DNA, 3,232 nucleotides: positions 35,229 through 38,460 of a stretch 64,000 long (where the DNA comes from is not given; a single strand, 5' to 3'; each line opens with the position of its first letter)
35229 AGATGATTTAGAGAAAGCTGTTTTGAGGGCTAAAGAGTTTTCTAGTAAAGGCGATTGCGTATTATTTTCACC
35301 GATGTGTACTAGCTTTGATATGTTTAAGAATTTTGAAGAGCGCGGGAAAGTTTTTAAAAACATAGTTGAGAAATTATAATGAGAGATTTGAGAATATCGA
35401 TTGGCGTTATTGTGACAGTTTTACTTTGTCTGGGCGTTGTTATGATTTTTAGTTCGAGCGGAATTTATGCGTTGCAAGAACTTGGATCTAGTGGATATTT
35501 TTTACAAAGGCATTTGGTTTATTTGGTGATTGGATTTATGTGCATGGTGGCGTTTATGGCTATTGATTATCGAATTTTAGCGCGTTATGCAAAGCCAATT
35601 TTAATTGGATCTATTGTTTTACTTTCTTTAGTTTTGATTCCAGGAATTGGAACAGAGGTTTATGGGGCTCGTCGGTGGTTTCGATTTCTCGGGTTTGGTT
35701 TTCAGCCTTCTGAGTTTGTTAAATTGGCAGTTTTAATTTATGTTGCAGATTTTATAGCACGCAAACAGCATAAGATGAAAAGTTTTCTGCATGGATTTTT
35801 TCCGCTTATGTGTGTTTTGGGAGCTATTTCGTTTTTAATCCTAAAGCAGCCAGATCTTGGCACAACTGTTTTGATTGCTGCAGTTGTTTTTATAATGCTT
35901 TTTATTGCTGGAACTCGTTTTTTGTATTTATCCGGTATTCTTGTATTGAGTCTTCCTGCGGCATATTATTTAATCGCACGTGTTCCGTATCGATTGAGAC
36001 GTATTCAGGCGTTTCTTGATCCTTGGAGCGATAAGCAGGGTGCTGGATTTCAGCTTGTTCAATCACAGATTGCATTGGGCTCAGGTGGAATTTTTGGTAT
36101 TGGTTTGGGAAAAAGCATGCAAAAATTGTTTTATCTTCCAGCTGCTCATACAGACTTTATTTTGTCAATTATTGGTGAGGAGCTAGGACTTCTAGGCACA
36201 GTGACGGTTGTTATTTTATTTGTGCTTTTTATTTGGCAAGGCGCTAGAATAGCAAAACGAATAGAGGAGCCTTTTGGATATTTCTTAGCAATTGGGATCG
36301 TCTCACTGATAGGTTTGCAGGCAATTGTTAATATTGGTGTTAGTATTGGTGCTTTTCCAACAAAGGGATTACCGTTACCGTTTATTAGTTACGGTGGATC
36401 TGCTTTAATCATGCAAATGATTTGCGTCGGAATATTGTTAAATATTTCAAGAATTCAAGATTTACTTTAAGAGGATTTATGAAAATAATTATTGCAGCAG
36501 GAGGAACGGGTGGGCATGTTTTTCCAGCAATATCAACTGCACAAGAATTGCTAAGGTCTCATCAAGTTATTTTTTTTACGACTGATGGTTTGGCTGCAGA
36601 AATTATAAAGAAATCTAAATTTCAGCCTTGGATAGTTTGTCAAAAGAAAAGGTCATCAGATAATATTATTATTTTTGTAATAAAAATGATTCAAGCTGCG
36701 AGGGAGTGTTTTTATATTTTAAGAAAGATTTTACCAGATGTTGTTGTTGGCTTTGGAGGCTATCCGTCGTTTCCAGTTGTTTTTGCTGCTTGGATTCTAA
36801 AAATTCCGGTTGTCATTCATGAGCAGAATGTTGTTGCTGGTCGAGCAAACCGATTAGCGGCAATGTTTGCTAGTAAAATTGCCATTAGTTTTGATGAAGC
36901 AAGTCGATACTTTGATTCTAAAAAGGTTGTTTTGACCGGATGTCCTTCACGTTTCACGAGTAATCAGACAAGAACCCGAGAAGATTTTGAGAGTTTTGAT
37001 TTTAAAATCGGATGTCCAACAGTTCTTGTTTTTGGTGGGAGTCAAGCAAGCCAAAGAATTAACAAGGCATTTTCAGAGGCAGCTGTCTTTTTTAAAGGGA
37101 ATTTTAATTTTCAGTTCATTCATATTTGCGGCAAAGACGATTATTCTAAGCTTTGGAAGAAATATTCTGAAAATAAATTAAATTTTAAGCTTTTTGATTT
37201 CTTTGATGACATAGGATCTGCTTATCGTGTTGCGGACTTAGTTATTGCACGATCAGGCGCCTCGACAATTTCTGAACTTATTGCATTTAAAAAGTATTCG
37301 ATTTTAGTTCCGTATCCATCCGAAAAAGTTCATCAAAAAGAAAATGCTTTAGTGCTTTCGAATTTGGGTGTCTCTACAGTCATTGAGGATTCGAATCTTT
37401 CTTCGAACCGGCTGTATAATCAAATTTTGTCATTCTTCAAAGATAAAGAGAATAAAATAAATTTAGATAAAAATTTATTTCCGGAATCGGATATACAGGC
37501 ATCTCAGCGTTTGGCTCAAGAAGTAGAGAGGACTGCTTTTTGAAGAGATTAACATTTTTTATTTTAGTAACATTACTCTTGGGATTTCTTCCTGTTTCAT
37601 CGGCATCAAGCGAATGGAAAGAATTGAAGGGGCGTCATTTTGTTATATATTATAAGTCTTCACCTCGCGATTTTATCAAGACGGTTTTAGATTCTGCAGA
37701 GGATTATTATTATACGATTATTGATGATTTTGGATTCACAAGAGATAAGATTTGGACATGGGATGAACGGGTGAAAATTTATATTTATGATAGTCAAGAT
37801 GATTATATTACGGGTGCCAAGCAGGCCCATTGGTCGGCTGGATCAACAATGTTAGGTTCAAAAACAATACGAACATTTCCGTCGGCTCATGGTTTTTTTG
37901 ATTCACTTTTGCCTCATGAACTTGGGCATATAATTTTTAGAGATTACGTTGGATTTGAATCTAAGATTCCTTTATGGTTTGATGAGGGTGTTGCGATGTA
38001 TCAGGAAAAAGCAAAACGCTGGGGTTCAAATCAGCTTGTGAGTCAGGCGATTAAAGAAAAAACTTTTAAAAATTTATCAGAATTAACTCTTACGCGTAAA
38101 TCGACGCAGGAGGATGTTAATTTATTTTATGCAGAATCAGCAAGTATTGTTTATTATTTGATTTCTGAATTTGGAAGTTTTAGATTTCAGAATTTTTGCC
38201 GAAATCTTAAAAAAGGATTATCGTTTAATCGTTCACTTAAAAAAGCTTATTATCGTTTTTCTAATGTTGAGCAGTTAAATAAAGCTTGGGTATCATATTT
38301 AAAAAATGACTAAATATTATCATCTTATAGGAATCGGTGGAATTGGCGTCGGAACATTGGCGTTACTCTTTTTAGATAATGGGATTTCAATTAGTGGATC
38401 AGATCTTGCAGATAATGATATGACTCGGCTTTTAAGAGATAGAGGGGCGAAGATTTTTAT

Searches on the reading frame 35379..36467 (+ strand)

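Call 67: search_protein_families(library=pfam, proteins=[window:35379-36467:+], max_evalue=0.0001)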
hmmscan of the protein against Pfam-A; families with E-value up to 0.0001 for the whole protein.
window:35379-36467:+ (363 aa): 1 family
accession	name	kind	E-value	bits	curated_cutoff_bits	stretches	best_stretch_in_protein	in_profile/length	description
PF01098.24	FTSW_RODA_SPOVE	-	7.1e-113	377.6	26.4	1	11-359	6-353/356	Cell cycle protein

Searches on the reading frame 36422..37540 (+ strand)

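Call 67: search_protein_families(library=pfam, proteins=[window:36422-37540:+], max_evalue=0.0001)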
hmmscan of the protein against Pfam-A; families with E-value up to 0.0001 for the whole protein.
window:36422-37540:+ (373 aa): 2 families
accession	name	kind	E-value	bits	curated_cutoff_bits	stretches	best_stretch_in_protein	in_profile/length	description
PF04101.22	Glyco_tran_28_C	-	5.9e-37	127.7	22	1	200-352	1-154/166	Glycosyltransferase family 28 C-terminal domain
PF03033.26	Glyco_transf_28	-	2.3e-32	112.4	26.2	1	22-155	1-139/139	Glycosyltransferase family 28 N-terminal domain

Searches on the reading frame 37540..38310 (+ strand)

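Call 67: search_protein_families(library=pfam, proteins=[window:37540-38310:+], max_evalue=0.0001)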
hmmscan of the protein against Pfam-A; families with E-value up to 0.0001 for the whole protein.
window:37540-38310:+ (257 aa): 1 family
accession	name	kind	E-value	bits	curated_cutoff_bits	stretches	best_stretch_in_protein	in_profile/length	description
PF13485.12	Peptidase_MA_2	-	2.5e-16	60.5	32.4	1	77-256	20-201/201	Peptidase MA superfamily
